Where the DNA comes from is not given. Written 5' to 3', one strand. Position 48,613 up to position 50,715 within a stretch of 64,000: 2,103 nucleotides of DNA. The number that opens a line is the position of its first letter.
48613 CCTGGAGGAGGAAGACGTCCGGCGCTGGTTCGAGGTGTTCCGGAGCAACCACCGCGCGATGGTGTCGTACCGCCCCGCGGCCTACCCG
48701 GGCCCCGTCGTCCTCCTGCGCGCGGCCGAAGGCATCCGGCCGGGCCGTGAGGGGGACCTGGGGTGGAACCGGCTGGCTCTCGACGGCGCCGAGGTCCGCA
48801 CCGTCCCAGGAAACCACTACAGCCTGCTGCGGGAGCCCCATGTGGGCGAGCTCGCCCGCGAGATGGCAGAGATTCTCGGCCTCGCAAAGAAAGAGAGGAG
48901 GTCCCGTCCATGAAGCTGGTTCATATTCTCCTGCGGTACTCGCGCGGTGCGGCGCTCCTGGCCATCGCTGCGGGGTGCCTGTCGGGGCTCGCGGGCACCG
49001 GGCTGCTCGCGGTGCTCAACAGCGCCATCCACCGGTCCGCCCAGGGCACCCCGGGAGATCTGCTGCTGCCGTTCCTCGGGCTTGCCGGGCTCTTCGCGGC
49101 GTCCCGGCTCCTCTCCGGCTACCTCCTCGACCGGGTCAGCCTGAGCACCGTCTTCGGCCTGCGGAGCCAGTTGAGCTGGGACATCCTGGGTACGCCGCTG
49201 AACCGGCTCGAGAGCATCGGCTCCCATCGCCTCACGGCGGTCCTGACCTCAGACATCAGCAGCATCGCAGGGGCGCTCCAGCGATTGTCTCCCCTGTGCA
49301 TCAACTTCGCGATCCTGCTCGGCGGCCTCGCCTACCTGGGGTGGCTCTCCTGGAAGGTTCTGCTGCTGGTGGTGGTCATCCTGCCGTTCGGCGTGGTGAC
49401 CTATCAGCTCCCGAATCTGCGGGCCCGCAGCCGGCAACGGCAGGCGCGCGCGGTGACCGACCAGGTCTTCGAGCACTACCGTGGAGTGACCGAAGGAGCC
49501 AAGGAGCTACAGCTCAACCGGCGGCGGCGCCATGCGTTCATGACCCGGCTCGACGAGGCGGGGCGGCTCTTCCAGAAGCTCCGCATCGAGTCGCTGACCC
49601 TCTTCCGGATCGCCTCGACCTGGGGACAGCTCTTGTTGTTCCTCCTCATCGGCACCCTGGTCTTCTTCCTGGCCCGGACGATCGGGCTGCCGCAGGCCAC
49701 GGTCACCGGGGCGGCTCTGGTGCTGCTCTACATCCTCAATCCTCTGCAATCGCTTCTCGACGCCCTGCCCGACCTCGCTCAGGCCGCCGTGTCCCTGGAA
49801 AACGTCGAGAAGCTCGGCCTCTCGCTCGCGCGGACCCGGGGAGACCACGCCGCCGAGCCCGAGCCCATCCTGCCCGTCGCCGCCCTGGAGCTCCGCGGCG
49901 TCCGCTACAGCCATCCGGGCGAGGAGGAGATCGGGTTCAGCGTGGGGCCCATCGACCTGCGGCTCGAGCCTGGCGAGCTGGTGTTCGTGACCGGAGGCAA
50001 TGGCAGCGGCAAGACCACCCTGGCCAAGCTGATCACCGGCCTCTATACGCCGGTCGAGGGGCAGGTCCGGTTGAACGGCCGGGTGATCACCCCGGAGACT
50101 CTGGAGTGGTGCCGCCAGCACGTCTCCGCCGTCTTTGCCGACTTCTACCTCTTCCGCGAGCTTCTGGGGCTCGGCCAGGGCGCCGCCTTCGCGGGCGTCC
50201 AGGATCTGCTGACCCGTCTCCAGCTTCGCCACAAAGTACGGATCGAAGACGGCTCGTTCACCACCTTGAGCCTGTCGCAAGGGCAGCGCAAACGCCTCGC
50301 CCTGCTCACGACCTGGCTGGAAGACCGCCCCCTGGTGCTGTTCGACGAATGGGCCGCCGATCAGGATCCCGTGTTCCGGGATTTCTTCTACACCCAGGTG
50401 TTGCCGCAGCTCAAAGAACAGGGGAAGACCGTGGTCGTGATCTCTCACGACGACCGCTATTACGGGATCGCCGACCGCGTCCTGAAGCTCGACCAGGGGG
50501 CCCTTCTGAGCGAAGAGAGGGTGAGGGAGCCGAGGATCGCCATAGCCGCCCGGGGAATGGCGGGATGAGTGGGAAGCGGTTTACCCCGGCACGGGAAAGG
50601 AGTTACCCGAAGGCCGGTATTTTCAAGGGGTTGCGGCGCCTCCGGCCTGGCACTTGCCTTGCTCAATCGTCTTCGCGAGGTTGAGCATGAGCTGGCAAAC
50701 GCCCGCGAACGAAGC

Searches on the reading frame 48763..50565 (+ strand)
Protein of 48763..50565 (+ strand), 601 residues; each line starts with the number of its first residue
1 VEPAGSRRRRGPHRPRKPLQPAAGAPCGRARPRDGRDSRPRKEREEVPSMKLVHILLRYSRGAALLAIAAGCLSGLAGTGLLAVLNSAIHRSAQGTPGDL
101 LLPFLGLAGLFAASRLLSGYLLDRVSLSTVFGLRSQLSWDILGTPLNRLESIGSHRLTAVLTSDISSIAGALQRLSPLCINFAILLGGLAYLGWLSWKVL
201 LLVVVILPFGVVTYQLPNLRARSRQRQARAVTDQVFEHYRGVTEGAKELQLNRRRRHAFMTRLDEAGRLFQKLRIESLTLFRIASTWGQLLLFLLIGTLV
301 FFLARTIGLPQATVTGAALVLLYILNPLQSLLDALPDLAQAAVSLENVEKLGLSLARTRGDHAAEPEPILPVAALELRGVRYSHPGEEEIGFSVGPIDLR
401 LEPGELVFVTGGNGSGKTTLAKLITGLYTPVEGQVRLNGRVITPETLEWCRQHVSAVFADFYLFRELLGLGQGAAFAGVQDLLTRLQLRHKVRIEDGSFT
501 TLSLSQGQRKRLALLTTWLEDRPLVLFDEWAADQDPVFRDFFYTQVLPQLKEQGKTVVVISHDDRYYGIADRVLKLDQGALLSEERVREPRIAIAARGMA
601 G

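Call 8: search_protein_families(library=pfam, proteins=[window:48763-50565:+], max_evalue=0.001)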
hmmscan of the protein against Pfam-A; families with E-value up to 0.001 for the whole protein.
window:48763-50565:+ (601 aa): 3 families
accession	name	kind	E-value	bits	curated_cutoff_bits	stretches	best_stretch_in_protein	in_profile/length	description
PF00005.33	ABC_tran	-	1e-25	91.4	25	1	396-531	3-136/137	ABC transporter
PF00664.28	ABC_membrane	-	2e-10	41.2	28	1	65-308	6-251/274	ABC transporter transmembrane region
PF02463.25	SMC_N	-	0.00038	20.4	40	0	479-576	123-211/220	RecF/RecN/SMC N terminal domain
